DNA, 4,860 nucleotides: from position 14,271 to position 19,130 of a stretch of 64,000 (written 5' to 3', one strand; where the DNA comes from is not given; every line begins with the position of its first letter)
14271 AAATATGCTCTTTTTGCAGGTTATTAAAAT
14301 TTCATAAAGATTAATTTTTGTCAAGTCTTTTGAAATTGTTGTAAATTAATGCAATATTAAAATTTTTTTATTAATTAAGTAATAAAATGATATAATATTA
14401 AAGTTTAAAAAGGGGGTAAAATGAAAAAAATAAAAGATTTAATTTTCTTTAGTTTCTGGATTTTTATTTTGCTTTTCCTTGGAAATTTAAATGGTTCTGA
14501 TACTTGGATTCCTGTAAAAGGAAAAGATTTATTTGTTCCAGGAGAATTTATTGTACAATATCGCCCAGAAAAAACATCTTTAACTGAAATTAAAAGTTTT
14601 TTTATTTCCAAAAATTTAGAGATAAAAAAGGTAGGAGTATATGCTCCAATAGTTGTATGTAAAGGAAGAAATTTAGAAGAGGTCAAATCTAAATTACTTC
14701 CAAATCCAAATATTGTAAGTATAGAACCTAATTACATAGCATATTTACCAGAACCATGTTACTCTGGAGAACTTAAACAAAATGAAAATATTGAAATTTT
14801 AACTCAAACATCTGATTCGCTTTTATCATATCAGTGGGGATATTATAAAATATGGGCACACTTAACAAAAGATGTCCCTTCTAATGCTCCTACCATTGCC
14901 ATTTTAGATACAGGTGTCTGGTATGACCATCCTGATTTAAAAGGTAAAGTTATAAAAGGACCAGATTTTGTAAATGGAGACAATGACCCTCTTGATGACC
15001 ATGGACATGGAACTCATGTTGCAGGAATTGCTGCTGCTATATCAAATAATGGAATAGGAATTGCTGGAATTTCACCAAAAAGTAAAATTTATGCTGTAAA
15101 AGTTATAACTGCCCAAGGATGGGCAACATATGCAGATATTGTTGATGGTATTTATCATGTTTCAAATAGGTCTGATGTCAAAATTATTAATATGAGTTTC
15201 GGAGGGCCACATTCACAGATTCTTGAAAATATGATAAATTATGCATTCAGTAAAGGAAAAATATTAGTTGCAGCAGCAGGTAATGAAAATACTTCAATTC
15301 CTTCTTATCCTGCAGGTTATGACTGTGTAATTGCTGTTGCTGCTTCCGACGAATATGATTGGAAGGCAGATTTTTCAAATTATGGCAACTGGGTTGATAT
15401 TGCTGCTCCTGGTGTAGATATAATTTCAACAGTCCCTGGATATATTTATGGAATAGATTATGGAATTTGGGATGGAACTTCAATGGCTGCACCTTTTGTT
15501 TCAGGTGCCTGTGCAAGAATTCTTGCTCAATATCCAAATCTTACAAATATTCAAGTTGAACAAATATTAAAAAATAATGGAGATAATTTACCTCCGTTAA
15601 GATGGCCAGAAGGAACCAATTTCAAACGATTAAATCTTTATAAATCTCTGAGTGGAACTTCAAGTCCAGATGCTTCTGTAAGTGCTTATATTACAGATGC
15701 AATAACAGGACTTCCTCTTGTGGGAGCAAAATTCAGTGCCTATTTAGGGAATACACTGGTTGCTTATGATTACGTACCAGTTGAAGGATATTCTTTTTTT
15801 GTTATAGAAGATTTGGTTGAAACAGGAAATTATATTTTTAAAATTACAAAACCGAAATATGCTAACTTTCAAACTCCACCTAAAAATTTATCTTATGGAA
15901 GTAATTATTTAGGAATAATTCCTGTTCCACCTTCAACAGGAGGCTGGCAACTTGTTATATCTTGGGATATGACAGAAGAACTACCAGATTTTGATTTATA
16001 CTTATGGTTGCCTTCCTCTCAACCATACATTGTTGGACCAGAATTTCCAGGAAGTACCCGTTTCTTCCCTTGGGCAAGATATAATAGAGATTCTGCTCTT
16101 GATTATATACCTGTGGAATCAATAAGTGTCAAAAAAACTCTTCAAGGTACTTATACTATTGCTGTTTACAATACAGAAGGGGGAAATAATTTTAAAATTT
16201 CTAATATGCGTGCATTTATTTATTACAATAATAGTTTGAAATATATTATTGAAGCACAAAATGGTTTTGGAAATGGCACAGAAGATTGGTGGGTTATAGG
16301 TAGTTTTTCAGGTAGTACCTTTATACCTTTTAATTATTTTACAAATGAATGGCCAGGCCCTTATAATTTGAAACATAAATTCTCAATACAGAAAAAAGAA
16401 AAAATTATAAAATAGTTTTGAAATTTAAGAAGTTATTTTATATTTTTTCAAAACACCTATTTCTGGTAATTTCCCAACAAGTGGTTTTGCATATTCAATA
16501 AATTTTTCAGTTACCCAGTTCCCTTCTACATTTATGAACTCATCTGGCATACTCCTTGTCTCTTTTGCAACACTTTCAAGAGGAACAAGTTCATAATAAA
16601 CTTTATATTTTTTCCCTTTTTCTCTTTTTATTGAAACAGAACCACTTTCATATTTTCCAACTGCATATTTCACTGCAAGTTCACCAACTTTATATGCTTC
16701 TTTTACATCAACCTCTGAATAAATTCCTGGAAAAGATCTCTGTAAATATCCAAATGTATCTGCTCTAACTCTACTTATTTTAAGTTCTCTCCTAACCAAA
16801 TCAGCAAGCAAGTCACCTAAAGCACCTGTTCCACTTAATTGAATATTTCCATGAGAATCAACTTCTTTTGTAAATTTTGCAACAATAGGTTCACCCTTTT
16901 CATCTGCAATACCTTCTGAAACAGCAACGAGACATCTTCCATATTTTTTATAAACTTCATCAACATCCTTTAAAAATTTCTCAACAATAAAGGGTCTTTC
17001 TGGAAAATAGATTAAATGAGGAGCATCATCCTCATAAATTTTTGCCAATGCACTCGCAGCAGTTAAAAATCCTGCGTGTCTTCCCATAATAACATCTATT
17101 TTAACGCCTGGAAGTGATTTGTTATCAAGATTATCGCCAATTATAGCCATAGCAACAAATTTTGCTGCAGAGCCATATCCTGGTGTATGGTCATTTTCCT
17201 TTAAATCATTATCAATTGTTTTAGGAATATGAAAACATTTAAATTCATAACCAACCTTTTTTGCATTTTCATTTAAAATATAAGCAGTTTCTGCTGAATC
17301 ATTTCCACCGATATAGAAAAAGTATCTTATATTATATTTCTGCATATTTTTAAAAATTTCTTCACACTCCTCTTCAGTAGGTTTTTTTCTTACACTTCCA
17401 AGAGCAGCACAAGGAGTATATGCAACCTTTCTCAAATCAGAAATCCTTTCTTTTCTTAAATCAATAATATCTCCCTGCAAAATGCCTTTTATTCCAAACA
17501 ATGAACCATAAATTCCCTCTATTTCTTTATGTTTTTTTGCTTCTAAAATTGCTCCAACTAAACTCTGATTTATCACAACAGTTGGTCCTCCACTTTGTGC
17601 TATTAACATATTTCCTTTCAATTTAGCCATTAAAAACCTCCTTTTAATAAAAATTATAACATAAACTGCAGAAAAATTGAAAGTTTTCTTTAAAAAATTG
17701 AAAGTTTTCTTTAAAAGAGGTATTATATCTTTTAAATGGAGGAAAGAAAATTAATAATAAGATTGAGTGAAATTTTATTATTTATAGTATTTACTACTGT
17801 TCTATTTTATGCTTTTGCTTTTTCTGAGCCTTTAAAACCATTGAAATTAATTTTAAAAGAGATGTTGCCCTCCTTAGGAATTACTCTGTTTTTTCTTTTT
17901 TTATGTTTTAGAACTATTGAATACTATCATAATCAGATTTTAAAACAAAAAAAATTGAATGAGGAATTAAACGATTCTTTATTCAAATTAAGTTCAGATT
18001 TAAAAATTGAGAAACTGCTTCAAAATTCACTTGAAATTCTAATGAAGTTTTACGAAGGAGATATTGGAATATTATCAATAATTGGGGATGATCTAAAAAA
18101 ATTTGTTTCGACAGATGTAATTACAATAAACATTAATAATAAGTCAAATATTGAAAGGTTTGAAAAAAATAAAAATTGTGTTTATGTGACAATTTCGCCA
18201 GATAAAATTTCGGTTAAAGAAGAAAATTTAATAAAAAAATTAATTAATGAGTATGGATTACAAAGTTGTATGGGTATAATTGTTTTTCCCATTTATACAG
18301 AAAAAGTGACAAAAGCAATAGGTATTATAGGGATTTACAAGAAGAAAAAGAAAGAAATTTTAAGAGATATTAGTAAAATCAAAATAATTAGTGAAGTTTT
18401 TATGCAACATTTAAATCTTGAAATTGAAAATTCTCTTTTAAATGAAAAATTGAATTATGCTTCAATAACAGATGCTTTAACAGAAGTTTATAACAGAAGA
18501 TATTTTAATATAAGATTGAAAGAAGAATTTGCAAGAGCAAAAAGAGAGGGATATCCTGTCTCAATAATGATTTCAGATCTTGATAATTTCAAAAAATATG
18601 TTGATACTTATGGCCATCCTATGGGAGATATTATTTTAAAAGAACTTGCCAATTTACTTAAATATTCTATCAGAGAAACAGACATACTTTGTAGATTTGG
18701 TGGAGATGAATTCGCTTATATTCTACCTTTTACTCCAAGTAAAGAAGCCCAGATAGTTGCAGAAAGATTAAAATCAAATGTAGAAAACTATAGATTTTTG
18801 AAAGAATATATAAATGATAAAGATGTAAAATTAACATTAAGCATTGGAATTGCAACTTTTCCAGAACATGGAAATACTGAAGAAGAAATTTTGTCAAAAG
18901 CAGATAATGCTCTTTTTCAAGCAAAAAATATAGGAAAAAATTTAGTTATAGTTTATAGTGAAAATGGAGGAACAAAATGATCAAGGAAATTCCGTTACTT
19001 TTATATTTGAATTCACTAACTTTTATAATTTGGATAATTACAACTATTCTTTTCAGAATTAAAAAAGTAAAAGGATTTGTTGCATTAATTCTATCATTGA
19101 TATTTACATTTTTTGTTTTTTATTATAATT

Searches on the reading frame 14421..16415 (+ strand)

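Call 57: search_protein_families(library=pfam, proteins=[window:14421-16415:+], max_evalue=1e-8)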
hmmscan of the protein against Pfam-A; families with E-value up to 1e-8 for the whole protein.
window:14421-16415:+ (664 aa): 1 family
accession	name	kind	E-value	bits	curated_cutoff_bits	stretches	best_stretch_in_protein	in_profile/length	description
PF00082.27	Peptidase_S8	-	1.9e-54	185.4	21.8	1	155-389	2-275/288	Subtilase family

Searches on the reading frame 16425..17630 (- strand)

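Call 57: search_protein_families(library=pfam, proteins=[window:16425-17630:-], max_evalue=1e-8)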
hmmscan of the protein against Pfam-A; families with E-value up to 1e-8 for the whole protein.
window:16425-17630:- (401 aa): 1 family
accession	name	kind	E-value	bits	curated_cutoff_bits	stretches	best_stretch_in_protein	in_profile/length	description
PF00365.25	PFK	-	2.3e-47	162.1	30.9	1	8-300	2-256/277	Phosphofructokinase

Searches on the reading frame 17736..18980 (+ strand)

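Call 57: search_protein_families(library=pfam, proteins=[window:17736-18980:+], max_evalue=1e-8)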
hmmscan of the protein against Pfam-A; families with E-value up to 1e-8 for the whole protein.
window:17736-18980:+ (414 aa): 1 family
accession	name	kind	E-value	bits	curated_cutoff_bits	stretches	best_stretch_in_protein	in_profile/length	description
PF00990.26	GGDEF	-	2.9e-47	160.9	23.8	1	244-402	2-160/161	Diguanylate cyclase, GGDEF domain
